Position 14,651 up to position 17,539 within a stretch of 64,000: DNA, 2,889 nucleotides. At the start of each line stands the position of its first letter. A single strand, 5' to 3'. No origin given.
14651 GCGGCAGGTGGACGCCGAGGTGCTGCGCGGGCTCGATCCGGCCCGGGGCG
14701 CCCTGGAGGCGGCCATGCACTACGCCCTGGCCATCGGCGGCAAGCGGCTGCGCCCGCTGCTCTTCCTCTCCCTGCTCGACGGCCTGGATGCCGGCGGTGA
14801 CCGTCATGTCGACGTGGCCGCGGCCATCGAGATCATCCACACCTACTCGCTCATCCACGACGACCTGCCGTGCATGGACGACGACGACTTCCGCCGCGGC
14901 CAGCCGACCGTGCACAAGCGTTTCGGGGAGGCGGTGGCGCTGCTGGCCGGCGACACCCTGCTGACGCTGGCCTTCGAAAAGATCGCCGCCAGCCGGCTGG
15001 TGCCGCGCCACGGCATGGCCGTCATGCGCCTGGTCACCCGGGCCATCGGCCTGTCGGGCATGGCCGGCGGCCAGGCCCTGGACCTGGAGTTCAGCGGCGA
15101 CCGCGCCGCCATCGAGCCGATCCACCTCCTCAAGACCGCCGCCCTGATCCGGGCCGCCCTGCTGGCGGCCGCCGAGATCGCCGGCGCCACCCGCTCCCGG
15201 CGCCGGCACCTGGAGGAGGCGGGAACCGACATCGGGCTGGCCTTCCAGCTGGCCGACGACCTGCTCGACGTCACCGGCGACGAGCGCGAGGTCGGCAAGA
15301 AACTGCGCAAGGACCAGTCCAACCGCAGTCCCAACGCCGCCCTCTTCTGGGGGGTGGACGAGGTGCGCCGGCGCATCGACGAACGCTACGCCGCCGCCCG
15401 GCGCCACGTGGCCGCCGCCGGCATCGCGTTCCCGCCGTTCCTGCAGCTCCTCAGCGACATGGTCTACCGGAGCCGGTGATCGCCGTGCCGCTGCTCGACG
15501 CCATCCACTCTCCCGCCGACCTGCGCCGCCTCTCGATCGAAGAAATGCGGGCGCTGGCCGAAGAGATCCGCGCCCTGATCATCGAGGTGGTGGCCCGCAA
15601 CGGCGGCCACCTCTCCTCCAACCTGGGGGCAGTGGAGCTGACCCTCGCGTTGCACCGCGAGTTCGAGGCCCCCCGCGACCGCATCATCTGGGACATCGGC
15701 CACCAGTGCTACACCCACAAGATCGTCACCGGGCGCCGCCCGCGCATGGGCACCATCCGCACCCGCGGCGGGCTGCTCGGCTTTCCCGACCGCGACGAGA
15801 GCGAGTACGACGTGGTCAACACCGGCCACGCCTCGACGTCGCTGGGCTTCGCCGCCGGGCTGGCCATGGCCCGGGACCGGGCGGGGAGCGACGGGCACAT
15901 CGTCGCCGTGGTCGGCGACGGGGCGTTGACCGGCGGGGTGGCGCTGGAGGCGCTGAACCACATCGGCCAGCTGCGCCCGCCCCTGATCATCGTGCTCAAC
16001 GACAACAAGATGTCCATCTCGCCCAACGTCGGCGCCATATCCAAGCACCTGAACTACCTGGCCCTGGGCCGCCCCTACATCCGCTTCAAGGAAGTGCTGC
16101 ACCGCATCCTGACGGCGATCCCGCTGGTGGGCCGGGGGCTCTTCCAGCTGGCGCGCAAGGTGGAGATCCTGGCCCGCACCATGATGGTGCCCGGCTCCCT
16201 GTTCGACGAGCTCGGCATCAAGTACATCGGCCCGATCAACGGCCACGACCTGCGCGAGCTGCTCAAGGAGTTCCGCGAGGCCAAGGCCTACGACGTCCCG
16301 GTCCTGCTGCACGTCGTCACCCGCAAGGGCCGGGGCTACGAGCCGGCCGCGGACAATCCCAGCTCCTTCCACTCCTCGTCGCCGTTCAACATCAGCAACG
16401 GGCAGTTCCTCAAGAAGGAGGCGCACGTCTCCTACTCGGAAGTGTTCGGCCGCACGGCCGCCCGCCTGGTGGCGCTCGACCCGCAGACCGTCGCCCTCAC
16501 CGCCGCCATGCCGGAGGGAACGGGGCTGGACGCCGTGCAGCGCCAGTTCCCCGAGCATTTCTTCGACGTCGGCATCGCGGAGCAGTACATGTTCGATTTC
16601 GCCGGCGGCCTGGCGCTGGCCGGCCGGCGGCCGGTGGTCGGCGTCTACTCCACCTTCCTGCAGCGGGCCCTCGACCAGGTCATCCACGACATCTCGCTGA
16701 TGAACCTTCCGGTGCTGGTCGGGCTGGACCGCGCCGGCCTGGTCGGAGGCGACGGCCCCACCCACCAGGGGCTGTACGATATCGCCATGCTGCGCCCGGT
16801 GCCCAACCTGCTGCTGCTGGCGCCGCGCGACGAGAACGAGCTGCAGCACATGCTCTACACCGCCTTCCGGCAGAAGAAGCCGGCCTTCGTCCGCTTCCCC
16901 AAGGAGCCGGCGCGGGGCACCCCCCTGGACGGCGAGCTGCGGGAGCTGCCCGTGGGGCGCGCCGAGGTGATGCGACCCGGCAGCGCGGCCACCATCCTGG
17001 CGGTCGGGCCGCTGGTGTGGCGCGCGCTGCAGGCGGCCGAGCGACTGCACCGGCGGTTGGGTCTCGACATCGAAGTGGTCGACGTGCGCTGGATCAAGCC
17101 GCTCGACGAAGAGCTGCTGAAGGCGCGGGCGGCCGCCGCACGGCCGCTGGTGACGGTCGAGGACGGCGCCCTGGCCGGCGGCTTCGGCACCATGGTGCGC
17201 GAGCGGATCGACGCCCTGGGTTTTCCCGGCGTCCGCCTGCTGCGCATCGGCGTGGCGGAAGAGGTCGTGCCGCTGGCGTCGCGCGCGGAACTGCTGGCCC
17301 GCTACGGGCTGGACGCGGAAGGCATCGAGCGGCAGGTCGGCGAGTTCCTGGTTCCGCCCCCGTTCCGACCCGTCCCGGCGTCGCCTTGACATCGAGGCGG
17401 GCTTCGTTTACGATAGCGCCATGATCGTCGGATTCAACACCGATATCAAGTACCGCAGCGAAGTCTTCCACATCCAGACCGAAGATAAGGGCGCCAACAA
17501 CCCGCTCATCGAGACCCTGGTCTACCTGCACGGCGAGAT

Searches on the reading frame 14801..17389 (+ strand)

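Call 55: search_protein_families(library=pfam, proteins=[window:14801-17389:+])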
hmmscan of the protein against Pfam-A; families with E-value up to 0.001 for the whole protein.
window:14801-17389:+ (862 aa): 6 families
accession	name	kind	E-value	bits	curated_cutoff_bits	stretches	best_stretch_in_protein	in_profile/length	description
PF13292.11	DXP_synthase_N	-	6.5e-111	370.4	21.2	1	232-507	1-274/274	1-deoxy-D-xylulose-5-phosphate synthase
PF02779.29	Transket_pyr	-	1e-41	142.9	27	1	543-702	3-170/174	Transketolase, pyrimidine binding domain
PF02780.25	Transketolase_C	-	6.9e-26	91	25.9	1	719-842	1-124/124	Transketolase, C-terminal domain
PF00456.26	Transketolase_N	-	1.9e-05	24.2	22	1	251-410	4-191/334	Transketolase, thiamine diphosphate binding domain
PF02775.26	TPP_enzyme_C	-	2.2e-05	24.7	21.9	1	344-404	26-84/151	Thiamine pyrophosphate enzyme, C-terminal TPP binding domain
PF00676.26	E1_dh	-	0.00063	19.2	22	1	346-419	105-178/300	Dehydrogenase E1 component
